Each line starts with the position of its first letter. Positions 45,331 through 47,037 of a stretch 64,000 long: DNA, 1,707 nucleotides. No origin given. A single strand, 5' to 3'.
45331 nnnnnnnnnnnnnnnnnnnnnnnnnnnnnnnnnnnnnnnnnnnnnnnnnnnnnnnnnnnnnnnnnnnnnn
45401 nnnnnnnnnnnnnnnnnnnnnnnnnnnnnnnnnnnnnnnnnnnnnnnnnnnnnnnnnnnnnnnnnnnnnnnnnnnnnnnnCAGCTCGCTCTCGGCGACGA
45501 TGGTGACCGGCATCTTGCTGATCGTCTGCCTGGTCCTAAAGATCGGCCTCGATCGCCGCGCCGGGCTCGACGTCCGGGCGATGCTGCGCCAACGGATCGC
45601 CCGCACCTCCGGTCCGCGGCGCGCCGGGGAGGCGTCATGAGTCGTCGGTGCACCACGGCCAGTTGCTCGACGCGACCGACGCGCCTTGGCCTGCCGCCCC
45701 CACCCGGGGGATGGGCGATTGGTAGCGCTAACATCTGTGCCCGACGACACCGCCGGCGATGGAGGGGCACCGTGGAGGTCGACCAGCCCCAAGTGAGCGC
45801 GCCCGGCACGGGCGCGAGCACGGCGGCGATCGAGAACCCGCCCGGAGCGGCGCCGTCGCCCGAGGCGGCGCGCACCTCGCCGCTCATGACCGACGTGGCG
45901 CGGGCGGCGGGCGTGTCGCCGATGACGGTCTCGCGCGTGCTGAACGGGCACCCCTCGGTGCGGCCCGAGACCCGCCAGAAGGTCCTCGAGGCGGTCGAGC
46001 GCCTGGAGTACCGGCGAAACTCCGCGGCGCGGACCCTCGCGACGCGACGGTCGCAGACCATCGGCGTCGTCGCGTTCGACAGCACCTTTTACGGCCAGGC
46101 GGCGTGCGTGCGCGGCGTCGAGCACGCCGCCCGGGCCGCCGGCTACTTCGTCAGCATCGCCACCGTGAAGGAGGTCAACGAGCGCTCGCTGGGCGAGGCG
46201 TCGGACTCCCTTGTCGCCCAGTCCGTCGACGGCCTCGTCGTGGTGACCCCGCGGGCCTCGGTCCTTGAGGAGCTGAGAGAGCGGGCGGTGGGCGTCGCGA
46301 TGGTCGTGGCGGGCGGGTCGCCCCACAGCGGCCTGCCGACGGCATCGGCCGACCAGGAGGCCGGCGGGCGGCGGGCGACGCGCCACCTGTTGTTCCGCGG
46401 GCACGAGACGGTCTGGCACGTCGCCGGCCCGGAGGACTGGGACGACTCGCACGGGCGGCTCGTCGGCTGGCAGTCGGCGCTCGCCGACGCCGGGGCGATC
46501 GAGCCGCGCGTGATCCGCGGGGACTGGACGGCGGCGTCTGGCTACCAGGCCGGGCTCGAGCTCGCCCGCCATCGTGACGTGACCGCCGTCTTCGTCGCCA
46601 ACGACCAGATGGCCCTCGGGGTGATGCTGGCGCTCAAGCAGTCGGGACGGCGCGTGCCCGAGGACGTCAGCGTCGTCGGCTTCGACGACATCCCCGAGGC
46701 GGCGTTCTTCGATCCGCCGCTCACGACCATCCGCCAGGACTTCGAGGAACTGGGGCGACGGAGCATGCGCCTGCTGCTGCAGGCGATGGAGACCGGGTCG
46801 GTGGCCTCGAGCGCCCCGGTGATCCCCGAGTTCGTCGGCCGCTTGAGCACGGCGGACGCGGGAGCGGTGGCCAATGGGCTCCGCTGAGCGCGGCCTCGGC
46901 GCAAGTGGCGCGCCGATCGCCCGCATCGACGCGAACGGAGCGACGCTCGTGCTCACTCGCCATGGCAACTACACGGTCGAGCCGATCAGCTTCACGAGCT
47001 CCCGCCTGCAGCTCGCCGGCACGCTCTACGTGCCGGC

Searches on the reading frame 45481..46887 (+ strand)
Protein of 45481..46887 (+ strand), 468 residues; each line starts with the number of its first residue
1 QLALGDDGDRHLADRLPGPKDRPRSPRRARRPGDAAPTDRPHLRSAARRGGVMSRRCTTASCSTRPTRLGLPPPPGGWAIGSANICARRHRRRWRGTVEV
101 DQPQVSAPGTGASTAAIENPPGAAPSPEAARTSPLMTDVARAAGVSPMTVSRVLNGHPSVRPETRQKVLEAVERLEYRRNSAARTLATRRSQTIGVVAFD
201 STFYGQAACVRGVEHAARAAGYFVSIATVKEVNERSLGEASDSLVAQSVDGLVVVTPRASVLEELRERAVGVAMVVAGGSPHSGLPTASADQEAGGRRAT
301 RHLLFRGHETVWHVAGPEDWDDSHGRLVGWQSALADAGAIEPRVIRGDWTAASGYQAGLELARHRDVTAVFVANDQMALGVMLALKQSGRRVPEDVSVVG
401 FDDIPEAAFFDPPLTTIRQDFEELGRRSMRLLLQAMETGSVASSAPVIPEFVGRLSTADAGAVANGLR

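Call 74: search_protein_families(library=pfam, proteins=[window:45481-46887:+], max_evalue=0.01)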
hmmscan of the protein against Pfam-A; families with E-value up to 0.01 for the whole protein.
window:45481-46887:+ (468 aa): 5 families
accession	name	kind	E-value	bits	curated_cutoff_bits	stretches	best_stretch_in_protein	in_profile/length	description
PF13377.12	Peripla_BP_3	-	1.5e-33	116.7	26.5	1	301-457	2-167/167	Periplasmic binding protein-like domain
PF00532.27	Peripla_BP_1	-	3e-21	76.6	22.2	1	208-436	18-261/281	Periplasmic binding proteins and sugar binding domain of LacI family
PF00356.27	LacI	-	3.7e-19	68.7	27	1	136-180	2-46/46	Bacterial regulatory proteins, lacI family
PF13407.12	Peripla_BP_4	-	1.3e-16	61.4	35.1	1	208-407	15-222/258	Periplasmic binding protein domain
PF01381.28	HTH_3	-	0.0011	19.4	23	1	137-171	13-47/55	Helix-turn-helix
